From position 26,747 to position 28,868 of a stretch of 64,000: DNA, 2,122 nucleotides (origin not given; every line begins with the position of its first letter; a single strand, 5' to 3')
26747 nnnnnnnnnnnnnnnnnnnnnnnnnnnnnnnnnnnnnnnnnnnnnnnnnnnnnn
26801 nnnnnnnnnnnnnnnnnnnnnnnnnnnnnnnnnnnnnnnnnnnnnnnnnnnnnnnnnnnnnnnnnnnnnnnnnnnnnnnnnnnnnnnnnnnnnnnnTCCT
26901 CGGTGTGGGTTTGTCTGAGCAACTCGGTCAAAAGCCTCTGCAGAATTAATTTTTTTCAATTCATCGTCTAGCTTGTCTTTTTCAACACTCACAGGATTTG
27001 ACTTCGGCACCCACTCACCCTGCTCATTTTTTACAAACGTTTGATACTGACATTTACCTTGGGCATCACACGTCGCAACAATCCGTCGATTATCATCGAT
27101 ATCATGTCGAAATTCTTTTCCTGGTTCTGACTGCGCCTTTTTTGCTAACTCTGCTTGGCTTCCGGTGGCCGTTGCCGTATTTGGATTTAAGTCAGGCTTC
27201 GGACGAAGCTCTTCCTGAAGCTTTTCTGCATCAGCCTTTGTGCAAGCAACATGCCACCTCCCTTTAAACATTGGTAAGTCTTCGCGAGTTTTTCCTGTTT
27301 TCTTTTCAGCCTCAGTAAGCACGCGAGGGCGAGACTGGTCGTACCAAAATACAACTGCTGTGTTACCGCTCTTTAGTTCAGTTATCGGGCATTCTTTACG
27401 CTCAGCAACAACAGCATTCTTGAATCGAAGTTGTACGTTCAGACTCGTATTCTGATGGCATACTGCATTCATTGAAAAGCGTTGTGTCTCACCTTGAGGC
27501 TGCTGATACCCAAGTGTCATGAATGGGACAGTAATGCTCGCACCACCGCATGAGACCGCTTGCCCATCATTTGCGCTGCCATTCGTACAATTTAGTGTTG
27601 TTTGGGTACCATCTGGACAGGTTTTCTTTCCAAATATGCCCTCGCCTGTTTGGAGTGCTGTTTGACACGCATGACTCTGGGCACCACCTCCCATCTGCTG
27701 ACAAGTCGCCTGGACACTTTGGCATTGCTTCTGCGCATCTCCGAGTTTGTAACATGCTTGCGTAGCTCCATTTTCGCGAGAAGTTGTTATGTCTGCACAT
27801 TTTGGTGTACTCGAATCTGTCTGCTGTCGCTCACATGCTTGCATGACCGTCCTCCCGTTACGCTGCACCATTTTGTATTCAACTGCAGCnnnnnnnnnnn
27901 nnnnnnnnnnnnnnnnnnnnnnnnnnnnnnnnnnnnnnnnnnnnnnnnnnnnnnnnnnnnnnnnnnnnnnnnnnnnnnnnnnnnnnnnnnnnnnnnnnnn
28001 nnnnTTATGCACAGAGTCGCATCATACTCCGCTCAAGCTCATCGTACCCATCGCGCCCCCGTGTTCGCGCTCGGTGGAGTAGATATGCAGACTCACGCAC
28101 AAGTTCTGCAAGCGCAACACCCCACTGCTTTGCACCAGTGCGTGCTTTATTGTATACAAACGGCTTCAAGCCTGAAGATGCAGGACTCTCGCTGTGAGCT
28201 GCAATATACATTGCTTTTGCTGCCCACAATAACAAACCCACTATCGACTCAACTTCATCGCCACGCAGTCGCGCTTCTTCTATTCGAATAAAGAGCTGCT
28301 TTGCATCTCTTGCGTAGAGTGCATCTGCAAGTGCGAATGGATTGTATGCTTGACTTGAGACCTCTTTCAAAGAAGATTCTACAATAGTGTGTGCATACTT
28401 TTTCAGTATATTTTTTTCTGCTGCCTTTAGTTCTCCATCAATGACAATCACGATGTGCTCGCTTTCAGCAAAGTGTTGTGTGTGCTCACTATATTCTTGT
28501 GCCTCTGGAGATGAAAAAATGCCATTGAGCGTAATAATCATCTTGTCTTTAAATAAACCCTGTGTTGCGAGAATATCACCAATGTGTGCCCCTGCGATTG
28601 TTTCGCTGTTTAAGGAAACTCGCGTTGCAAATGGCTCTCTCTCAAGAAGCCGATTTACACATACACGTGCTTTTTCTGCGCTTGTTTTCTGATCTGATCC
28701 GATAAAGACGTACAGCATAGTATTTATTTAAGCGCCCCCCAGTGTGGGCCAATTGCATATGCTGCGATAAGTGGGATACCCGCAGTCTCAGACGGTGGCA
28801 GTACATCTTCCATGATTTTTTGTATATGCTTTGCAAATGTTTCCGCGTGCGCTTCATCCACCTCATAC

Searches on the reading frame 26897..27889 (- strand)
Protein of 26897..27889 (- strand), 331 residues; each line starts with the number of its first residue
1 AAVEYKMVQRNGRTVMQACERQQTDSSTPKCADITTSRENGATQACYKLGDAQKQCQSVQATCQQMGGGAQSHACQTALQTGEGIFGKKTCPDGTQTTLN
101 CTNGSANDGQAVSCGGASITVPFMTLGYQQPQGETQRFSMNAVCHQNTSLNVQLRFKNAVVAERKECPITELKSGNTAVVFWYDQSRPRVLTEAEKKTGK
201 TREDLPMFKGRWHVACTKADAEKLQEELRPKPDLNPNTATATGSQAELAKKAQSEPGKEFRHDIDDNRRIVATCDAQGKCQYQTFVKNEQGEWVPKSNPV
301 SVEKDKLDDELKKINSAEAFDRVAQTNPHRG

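Call 56: search_protein_families(library=pfam, proteins=[window:26897-27889:-], max_evalue=10)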
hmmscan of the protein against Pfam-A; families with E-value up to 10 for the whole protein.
seq(331 aa): 1 family
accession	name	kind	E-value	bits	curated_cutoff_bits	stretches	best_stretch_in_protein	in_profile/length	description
PF14598.12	PAS_11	-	0.18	12.2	25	1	13-66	35-86/109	PAS domain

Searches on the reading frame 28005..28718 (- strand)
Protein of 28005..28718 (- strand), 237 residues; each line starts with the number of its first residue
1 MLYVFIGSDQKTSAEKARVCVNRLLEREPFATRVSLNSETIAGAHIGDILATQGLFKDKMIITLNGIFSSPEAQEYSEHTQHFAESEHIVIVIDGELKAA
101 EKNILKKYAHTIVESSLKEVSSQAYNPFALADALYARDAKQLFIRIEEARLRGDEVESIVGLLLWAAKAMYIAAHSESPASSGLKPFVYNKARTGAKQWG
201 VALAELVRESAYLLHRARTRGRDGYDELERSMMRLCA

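Call 5: search_protein_families(library=pfam, proteins=[window:28005-28718:-], max_evalue=0.01)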
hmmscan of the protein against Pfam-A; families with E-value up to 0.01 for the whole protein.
window:28005-28718:- (237 aa): 0 families

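Call 94: search_protein_families(library=ncbifam, proteins=[window:28005-28718:-], max_evalue=0.00001)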
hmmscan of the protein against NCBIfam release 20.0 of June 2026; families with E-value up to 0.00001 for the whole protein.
window:28005-28718:- (237 aa): 1 family
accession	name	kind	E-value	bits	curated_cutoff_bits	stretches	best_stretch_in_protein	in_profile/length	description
TIGR01128.2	holA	equivalog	8.8e-09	35.1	80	0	122-234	194-315/316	DNA polymerase III subunit delta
